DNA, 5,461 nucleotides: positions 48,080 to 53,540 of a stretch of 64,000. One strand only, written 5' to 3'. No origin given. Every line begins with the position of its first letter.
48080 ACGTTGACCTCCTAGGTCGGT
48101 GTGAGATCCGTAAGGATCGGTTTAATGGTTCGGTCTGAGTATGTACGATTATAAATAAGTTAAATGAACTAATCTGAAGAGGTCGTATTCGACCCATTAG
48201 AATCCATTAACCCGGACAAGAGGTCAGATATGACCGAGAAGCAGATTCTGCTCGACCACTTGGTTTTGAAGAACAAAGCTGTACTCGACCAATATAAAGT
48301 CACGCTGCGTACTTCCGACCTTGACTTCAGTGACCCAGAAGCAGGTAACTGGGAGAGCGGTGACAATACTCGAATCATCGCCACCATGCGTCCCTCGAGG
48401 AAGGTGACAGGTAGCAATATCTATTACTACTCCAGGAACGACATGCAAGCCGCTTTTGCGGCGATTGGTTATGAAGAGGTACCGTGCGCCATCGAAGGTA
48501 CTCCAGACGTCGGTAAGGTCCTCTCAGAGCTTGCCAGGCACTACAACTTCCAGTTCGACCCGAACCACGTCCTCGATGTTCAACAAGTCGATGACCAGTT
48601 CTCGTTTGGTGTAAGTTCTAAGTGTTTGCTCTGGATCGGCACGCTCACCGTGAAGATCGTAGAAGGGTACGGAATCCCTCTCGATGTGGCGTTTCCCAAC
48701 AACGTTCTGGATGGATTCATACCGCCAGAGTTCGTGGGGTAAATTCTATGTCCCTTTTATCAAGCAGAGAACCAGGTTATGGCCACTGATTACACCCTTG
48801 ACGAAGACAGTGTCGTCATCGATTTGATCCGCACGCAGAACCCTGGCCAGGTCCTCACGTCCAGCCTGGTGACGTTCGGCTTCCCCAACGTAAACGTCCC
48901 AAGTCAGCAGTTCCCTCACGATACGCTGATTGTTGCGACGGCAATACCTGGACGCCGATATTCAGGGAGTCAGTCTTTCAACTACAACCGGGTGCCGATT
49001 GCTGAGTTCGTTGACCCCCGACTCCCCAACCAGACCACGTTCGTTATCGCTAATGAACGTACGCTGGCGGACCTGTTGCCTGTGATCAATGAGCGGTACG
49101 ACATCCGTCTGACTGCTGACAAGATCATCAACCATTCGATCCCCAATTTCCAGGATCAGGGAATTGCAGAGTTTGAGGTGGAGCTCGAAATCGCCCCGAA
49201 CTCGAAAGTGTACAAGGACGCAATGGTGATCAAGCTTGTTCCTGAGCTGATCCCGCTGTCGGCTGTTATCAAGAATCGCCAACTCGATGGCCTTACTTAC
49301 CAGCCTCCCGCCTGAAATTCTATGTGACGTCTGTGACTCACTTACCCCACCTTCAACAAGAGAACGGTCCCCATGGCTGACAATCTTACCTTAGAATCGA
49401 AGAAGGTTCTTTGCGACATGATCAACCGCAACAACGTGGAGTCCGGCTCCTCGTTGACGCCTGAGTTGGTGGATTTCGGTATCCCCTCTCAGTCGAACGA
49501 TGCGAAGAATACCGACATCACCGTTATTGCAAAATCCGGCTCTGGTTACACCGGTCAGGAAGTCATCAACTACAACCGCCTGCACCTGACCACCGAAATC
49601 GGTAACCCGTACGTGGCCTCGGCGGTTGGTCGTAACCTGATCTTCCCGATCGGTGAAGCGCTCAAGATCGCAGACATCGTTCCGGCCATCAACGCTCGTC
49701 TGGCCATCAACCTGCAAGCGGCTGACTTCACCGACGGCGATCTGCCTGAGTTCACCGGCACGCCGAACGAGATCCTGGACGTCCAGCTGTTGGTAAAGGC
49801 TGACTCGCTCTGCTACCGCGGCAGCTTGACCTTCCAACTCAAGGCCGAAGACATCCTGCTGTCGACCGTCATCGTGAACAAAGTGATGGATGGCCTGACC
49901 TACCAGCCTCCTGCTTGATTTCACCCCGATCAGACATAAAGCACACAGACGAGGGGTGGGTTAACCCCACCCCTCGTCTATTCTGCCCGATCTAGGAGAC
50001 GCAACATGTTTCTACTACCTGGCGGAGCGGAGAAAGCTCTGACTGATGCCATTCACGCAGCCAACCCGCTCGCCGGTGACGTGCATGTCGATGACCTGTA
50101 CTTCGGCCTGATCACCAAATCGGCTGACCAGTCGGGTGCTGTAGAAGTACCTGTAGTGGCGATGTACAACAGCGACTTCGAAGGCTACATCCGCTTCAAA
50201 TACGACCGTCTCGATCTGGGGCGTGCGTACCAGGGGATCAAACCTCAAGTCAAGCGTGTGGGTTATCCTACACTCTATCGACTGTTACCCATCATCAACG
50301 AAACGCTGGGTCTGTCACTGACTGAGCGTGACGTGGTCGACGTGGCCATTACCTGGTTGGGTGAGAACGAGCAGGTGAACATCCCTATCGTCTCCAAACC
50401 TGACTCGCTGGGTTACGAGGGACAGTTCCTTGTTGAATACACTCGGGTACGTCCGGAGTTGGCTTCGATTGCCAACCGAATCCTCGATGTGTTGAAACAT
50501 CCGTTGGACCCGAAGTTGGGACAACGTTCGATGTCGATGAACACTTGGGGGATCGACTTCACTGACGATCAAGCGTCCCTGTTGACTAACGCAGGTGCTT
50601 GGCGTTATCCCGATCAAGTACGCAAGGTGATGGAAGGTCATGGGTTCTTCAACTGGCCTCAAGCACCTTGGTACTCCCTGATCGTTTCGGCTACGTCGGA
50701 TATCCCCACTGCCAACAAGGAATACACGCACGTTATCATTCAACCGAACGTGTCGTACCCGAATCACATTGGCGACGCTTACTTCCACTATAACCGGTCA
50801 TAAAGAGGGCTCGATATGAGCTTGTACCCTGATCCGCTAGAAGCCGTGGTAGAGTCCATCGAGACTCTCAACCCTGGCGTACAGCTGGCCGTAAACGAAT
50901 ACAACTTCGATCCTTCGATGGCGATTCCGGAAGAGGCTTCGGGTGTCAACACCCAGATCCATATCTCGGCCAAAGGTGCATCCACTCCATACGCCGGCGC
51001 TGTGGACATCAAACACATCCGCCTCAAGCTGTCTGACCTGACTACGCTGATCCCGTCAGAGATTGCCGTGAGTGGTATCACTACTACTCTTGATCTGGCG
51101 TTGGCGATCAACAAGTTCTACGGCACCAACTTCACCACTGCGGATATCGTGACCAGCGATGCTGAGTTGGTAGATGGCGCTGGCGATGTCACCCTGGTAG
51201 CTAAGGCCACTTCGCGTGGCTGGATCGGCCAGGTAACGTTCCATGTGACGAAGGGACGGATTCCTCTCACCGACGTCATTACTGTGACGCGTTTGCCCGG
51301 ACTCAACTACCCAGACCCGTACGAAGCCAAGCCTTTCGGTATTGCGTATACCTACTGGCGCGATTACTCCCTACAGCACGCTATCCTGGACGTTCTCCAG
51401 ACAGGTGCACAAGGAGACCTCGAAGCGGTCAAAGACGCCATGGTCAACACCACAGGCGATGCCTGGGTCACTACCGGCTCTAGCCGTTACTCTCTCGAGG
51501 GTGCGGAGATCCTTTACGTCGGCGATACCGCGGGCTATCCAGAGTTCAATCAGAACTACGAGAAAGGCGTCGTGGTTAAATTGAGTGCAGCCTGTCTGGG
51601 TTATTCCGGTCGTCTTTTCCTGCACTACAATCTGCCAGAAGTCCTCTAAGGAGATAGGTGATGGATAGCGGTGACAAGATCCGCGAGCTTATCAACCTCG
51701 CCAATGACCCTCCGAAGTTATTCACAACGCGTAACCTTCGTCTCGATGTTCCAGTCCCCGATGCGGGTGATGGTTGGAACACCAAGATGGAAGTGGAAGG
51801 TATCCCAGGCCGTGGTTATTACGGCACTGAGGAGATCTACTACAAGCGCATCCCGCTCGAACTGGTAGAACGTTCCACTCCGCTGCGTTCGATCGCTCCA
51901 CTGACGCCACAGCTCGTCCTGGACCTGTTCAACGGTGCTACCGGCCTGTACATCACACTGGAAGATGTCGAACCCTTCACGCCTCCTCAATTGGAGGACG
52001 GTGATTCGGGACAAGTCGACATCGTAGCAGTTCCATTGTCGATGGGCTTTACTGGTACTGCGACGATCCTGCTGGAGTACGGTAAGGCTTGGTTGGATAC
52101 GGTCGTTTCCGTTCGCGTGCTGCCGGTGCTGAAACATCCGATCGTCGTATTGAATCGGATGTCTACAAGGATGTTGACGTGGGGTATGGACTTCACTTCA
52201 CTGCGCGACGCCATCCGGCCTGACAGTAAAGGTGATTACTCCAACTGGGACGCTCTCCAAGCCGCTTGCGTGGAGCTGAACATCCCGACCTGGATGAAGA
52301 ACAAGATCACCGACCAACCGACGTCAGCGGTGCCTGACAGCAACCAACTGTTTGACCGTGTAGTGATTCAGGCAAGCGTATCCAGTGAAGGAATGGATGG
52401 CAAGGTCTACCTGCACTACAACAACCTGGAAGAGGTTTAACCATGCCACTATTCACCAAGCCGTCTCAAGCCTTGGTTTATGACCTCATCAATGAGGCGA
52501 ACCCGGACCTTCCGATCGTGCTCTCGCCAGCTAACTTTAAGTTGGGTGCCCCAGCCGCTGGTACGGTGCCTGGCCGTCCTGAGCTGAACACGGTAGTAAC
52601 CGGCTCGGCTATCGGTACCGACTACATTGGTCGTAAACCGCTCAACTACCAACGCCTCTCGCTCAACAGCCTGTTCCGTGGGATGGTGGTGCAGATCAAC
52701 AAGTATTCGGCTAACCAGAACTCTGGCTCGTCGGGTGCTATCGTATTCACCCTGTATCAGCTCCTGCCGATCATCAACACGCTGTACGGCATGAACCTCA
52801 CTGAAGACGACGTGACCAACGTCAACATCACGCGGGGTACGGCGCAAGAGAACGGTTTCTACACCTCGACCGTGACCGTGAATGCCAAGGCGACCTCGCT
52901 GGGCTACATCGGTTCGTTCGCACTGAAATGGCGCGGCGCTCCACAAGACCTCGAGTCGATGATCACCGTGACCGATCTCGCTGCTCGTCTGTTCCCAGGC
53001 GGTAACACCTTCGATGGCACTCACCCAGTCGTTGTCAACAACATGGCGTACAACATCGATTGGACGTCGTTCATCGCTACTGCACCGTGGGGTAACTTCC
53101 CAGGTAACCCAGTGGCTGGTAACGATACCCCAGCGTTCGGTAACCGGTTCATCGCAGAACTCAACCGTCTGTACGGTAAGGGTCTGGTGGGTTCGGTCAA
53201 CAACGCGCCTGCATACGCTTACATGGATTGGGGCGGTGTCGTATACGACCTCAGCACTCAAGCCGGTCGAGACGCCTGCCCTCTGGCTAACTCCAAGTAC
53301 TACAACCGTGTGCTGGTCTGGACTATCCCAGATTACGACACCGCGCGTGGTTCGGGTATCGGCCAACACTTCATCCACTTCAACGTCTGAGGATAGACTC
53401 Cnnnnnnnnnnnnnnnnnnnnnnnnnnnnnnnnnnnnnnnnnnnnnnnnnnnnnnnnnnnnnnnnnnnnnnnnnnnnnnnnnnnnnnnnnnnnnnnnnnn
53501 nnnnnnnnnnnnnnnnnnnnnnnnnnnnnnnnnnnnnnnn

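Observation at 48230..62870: Sixteen ORFs built on one ~160-aa module, most of them in a 14.6-kb array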

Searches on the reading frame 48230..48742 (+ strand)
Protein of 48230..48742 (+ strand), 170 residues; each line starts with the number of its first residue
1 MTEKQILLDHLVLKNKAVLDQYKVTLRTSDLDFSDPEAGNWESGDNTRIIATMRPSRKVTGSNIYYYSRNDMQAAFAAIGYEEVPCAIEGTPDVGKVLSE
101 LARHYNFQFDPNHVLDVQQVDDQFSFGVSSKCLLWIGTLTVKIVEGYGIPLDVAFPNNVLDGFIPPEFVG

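Call 6: search_protein_families(library=phrogs, proteins=[window:48230-48742:+], max_evalue=0.01)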
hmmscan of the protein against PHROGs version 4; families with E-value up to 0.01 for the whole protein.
window:48230-48742:+ (170 aa): 2 families
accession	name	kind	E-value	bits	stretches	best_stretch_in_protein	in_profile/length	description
phrog_1037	-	head and packaging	7.8e-16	59.3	1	4-168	11-172/290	virion structural protein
phrog_2935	-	head and packaging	7.3e-14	52.6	1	2-163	10-173/180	virion structural protein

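Call 7: search_protein_families(library=pfam, proteins=[window:48230-48742:+], max_evalue=0.1)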
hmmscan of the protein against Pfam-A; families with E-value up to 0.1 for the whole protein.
window:48230-48742:+ (170 aa): 1 family
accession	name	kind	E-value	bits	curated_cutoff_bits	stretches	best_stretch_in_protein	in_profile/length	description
PF25613.1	DUF7941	-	7.5e-15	55.6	27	1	2-166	7-173/276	Family of unknown function (DUF7941)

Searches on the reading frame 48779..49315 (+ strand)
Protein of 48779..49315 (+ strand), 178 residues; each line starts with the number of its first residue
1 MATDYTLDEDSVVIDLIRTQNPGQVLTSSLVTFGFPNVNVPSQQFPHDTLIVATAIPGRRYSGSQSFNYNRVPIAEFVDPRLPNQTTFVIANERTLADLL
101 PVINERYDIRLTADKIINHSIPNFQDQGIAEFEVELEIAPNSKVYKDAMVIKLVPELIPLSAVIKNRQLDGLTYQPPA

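Call 6: search_protein_families(library=phrogs, proteins=[window:48779-49315:+], max_evalue=0.01)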
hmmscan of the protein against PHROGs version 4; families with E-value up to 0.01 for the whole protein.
window:48779-49315:+ (178 aa): 6 families
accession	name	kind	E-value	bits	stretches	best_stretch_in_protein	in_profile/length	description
phrog_1037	-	head and packaging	7.9e-29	101.9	1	4-175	5-170/290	virion structural protein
phrog_2935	-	head and packaging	7.4e-19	68.9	1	4-174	6-175/180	virion structural protein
phrog_30606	-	unknown function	1.9e-10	40.7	1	3-151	2-144/701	-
phrog_3589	-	head and packaging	3.3e-09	37.2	1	43-151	42-146/512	virion structural protein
phrog_4862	-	unknown function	0.00011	23.3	1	12-152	9-154/177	-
phrog_20688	-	unknown function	0.001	19.6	1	66-167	45-147/253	-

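Call 7: search_protein_families(library=pfam, proteins=[window:48779-49315:+], max_evalue=0.1)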
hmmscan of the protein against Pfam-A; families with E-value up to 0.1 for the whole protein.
window:48779-49315:+ (178 aa): 1 family
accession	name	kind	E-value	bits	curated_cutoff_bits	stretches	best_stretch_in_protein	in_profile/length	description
PF25613.1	DUF7941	-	4.6e-29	102.2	27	1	4-174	3-172/276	Family of unknown function (DUF7941)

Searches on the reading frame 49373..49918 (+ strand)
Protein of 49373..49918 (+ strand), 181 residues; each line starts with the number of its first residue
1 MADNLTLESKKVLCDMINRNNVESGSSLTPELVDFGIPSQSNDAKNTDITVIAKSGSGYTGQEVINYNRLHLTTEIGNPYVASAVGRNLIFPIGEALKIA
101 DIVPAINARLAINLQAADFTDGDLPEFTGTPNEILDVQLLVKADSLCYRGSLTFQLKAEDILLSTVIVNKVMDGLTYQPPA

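Call 6: search_protein_families(library=phrogs, proteins=[window:49373-49918:+], max_evalue=0.01)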
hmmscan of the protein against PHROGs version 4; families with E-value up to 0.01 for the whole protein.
window:49373-49918:+ (181 aa): 6 families
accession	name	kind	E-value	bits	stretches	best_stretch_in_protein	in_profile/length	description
phrog_1037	-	head and packaging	2.5e-30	106.8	1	3-178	4-170/290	virion structural protein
phrog_2935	-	head and packaging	4.7e-21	76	1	5-177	7-175/180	virion structural protein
phrog_3589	-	head and packaging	3.4e-16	60.3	1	9-158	8-150/512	virion structural protein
phrog_30606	-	unknown function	1.5e-11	44.4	1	4-156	3-146/701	-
phrog_4862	-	unknown function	1.9e-10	42.1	1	9-74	6-77/177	-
phrog_19313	-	unknown function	0.001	18.6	0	17-77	181-235/728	-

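Call 7: search_protein_families(library=pfam, proteins=[window:49373-49918:+], max_evalue=0.1)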
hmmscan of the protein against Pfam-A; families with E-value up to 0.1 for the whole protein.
window:49373-49918:+ (181 aa): 1 family
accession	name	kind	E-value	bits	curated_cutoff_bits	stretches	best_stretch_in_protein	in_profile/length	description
PF25613.1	DUF7941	-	1.3e-28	100.7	27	1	5-177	4-172/276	Family of unknown function (DUF7941)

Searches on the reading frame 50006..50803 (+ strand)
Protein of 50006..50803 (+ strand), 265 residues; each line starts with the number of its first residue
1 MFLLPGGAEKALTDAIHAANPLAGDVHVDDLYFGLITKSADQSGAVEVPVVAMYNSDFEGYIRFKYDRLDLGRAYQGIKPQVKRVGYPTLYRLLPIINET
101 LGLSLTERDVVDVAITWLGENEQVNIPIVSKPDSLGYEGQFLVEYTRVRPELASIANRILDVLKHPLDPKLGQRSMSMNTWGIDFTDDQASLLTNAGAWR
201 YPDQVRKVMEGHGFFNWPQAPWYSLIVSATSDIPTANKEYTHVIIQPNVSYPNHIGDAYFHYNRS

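Call 6: search_protein_families(library=phrogs, proteins=[window:50006-50803:+], max_evalue=0.01)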
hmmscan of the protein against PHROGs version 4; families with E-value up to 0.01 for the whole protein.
window:50006-50803:+ (265 aa): 4 families
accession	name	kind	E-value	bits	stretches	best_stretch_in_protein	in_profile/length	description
phrog_1037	-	head and packaging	1.9e-34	120.4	1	9-264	11-283/290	virion structural protein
phrog_2935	-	head and packaging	3.8e-19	69.8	1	8-148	11-154/180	virion structural protein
phrog_3589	-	head and packaging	4.3e-11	43.4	1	55-147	57-150/512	virion structural protein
phrog_20090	-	unknown function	0.0017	18.5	1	88-154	269-332/354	-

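Call 7: search_protein_families(library=pfam, proteins=[window:50006-50803:+], max_evalue=0.1)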
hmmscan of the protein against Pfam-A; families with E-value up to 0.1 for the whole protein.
window:50006-50803:+ (265 aa): 1 family
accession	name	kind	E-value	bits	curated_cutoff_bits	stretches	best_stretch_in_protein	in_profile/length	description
PF25613.1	DUF7941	-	1.1e-37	130.5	27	1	10-263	10-275/276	Family of unknown function (DUF7941)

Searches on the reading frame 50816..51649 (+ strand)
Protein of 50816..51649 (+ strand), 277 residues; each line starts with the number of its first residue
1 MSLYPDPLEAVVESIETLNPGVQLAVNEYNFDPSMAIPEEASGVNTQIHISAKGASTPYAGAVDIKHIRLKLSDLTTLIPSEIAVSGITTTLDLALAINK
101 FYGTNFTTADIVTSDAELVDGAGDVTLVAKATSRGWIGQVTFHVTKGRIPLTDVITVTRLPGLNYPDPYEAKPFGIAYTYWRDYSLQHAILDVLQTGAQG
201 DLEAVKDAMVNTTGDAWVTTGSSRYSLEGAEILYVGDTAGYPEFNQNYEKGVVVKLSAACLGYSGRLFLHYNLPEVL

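Call 6: search_protein_families(library=phrogs, proteins=[window:50816-51649:+], max_evalue=0.01)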
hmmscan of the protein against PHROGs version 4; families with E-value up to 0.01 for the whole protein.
window:50816-51649:+ (277 aa): 7 families
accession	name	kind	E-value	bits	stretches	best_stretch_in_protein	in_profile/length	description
phrog_1037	-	head and packaging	3.6e-53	181.8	1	3-274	6-284/290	virion structural protein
phrog_2935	-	head and packaging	8e-16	59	1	6-165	10-175/180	virion structural protein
phrog_3589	-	head and packaging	2.7e-06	27.6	1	15-146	16-150/512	virion structural protein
phrog_11456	-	unknown function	8.1e-05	24.1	1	169-258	10-98/115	-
phrog_30606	-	unknown function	0.00011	21.6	1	45-144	43-146/701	-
phrog_4862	-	unknown function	0.0018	19.4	0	10-143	9-154/177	-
phrog_19313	-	unknown function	0.0051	16.3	1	87-159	84-156/728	-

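Call 7: search_protein_families(library=pfam, proteins=[window:50816-51649:+], max_evalue=0.1)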
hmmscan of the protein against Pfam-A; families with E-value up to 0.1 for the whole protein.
window:50816-51649:+ (277 aa): 1 family
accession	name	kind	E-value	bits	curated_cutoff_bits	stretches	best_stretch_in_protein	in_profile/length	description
PF25613.1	DUF7941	-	4.4e-47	161.3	27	1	8-272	9-275/276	Family of unknown function (DUF7941)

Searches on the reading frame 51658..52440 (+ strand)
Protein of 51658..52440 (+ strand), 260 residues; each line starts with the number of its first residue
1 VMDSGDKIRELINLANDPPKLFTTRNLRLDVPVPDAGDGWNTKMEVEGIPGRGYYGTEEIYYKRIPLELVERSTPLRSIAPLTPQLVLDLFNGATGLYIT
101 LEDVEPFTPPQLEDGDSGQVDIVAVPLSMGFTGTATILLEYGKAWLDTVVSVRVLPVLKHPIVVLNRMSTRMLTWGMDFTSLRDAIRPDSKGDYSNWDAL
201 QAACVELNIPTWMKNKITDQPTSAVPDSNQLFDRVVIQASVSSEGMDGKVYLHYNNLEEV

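Call 8: search_protein_families(library=pfam, proteins=[window:51658-52440:+], max_evalue=0.1)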
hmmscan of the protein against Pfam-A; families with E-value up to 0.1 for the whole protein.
window:51658-52440:+ (260 aa): 1 family
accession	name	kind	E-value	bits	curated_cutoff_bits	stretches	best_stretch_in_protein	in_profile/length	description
PF25613.1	DUF7941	-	2.4e-36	126.1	27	1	9-256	13-276/276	Family of unknown function (DUF7941)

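Call 9: search_protein_families(library=phrogs, proteins=[window:51658-52440:+], max_evalue=0.01)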
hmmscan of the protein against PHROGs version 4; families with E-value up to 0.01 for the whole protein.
window:51658-52440:+ (260 aa): 3 families
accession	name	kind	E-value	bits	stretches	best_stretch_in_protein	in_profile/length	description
phrog_1037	-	head and packaging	2.7e-37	129.7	1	8-258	14-285/290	virion structural protein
phrog_2935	-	head and packaging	5.1e-08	33.6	1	7-146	14-161/180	virion structural protein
phrog_3589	-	head and packaging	1.9e-05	24.8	1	30-136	36-145/512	virion structural protein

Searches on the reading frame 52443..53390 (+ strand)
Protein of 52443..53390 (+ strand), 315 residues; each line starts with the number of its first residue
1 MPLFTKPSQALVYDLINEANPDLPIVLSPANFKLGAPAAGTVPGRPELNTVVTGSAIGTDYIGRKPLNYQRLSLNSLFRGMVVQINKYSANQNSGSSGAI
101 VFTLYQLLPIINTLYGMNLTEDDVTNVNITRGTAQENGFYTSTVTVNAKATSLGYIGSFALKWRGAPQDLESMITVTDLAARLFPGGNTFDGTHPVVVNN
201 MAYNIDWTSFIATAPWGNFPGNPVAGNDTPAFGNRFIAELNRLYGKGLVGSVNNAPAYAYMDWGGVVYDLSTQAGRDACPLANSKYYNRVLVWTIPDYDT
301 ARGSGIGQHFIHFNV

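Call 6: search_protein_families(library=phrogs, proteins=[window:52443-53390:+], max_evalue=0.01)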
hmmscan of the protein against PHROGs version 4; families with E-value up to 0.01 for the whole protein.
window:52443-53390:+ (315 aa): 6 families
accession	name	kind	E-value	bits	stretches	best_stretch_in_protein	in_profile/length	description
phrog_1037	-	head and packaging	2.2e-38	133.3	1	3-314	5-282/290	virion structural protein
phrog_2935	-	head and packaging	7.3e-21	75.4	1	3-179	6-170/180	virion structural protein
phrog_3589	-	head and packaging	2.8e-20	73.7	1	1-167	1-152/512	virion structural protein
phrog_4862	-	unknown function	4.9e-08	34.2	1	8-78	6-79/177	-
phrog_20090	-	unknown function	1.4e-07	31.9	1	9-163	186-323/354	-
phrog_19313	-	unknown function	0.0073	15.8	0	103-180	87-158/728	-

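Call 7: search_protein_families(library=pfam, proteins=[window:52443-53390:+], max_evalue=0.1)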
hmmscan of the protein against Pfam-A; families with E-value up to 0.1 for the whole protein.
window:52443-53390:+ (315 aa): 1 family
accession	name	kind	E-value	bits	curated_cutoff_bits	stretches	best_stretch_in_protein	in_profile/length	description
PF25613.1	DUF7941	-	1.9e-35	123.1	27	1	1-314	1-275/276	Family of unknown function (DUF7941)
